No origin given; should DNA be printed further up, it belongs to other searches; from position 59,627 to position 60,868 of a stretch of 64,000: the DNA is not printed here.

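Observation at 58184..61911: Uncharacterised extracytoplasmic operon: anchored beta-propeller + His/Met-motif protein + MauG/MbnH-like di-heme peroxidase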

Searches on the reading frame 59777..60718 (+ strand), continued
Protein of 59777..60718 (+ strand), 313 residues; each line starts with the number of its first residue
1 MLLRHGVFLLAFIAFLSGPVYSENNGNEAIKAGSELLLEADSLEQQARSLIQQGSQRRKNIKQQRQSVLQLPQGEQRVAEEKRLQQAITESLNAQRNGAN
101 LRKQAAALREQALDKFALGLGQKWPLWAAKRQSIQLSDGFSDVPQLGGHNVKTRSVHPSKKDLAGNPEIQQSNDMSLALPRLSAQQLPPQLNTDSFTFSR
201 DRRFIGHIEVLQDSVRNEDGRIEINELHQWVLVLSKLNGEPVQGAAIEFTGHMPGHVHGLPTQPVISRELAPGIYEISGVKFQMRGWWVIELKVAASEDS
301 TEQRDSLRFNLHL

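Call 62: search_protein_families(library=pfam, proteins=[L008:3322-5538:+, L016:2298-5330:+, L032:3173-4273:-, L071:9589-11205:-, L024:3444-4694:-, L038:2045-3169:-, L008:1604-3214:+, L001:1303-2502:+, L001:11719-12720:-, L004:5040-6074:+], max_evalue=0.0001)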
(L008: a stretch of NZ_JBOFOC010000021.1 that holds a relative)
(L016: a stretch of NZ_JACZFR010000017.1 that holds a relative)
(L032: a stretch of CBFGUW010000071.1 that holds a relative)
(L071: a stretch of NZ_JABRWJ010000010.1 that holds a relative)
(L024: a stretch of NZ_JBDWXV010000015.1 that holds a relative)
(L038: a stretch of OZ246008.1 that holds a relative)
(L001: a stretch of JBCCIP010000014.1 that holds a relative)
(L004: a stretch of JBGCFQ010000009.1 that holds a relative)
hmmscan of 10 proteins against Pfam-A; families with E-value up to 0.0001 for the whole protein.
L008:3322-5538:+ (738 aa): 3 families
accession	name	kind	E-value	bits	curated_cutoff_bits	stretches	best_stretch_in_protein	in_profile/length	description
PF00563.25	EAL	-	4.7e-64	216.4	31.3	1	483-716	3-236/236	EAL domain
PF00990.26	GGDEF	-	4.7e-37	127.7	23.8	1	303-459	1-160/161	Diguanylate cyclase, GGDEF domain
PF05231.19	MASE1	-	1e-17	64.6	29.8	1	16-271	2-282/299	MASE1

L016:2298-5330:+ (1010 aa): 8 families
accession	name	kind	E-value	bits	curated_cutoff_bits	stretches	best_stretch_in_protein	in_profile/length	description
PF00563.25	EAL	-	6.6e-63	212.7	31.3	1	750-983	3-236/236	EAL domain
PF00990.26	GGDEF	-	3.2e-41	141.2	23.8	1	570-725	1-159/161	Diguanylate cyclase, GGDEF domain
PF00989.32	PAS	-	5.2e-23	81.6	22.6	2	440-556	1-113/113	PAS fold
PF05231.19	MASE1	-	7e-19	68.5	29.8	1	24-263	5-262/299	MASE1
PF13426.13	PAS_9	-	4.7e-18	65.8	27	1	325-422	3-98/103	PAS domain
PF08448.16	PAS_4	-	3.2e-16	60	23.1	2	446-561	1-110/110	PAS fold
PF13188.13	PAS_8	-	4.8e-13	48.9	21.8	1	315-366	3-54/65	PAS domain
PF08447.18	PAS_3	-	1.7e-09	38.2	25.6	1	336-416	2-83/89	PAS fold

L032:3173-4273:- (366 aa): 2 families
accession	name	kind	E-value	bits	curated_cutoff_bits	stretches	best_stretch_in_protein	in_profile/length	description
PF00990.26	GGDEF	-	4e-36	124.7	23.8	1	216-362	2-161/161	Diguanylate cyclase, GGDEF domain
PF22335.1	Cas10-Cmr2_palm2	-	1.2e-05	25.9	27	0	291-362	58-131/133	Cas10/Cmr2, second palm domain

L071:9589-11205:- (538 aa): 2 families
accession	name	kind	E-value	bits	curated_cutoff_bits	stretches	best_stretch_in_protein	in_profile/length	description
PF00563.25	EAL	-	1.2e-73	247.8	31.3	1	115-349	3-236/236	EAL domain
PF00072.30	Response_reg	-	2.7e-14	53.7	30.2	1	377-489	1-109/111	Response regulator receiver domain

L024:3444-4694:- (416 aa): 1 family
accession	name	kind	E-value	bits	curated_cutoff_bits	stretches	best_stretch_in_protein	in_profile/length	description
PF00144.29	Beta-lactamase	-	9.7e-52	176.6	27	1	78-402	12-317/329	Beta-lactamase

L038:2045-3169:- (374 aa): 1 family
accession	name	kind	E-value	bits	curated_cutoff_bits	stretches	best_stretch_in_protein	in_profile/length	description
PF00144.29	Beta-lactamase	-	1.5e-21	77.4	27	1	48-339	18-307/329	Beta-lactamase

L008:1604-3214:+ (536 aa): 4 families
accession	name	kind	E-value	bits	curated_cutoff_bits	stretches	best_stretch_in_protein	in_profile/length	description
PF02518.31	HATPase_c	-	1.9e-28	99.5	26.4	1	290-399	2-109/111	Histidine kinase-, DNA gyrase B-, and HSP90-like ATPase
PF00512.31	HisKA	-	5.5e-18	65.2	26.9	1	177-241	2-65/66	His Kinase A (phospho-acceptor) domain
PF08447.18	PAS_3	-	1.1e-15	58.1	25.6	1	81-149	22-88/89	PAS fold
PF00072.30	Response_reg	-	1.1e-06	29.2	30.2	1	426-500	3-76/111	Response regulator receiver domain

L001:1303-2502:+ (399 aa): 1 family
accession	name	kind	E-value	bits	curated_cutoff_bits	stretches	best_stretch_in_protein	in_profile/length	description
PF06742.16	DUF1214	-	1.8e-10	41.8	25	1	88-176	13-107/112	Protein of unknown function (DUF1214)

L001:11719-12720:- (333 aa): 24 families
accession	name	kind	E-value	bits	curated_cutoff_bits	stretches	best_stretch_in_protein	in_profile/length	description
PF25173.1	Beta-prop_WDR3_1st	-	1.6e-26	93.5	154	2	99-283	2-183/184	WDR3 first beta-propeller domain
PF25174.1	Beta-prop_THOC3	-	7.2e-24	84.7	305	1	46-221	94-268/272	THOC3 beta-propeller domain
PF24814.1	WD40_Prp19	-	4.7e-21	75.5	320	1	127-285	8-165/281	Prp19 WD40 domain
PF00400.38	WD40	-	6.7e-19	67.9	27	1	162-194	6-39/39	WD domain, G-beta repeat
PF24805.1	EIF3I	-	8.3e-18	65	200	2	165-218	51-104/324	EIF3I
PF23414.1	Beta-prop_EML_2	-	3.1e-15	56.7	90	1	182-317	14-136/266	Echinoderm microtubule-associated protein second beta-propeller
PF24807.1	WD40_CDC20-Fz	-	1.2e-13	51.5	200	1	56-247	23-220/292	CDC20/Fizzy WD40 domain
PF25168.1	Beta-prop_WDR36-Utp21_2nd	-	1.4e-13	51.4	84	1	127-225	200-299/335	WDR36/Utp21 second beta-propeller domain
PF25172.1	Beta-prop_WDR3_2nd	-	3.4e-13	49.9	140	1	90-283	4-203/293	WDR3 second beta-propeller domain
PF25391.1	WD40_Gbeta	-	7e-13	48.7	150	1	88-243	146-306/340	G protein beta WD-40 repeat protein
PF24817.1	WD40_WDHD1_1st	-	9.6e-13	48.4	109.9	1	165-242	85-163/291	WDHD1 first WD40 domain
PF25175.1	Beta-prop_WDR5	-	1.6e-12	47.7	250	1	89-240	56-212/296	WDR5 beta-propeller domain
PF25460.1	Beta-prop_Aladin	-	7.3e-11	42.2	171.1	1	199-287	103-185/340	Aladin seven-bladed propeller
PF24796.1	WDR55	-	4.3e-10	39.5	200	1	126-210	8-97/296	WDR55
PF23342.1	WDR90_beta-prop_4th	-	2.2e-08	34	50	0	170-237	244-310/312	WDR90, 4th beta-propeller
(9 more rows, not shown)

L004:5040-6074:+ (344 aa): 1 family
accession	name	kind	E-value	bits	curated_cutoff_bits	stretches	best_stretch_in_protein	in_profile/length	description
PF01212.27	Beta_elim_lyase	-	6.9e-39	134.3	27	1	2-293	2-285/288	Beta-eliminating lyase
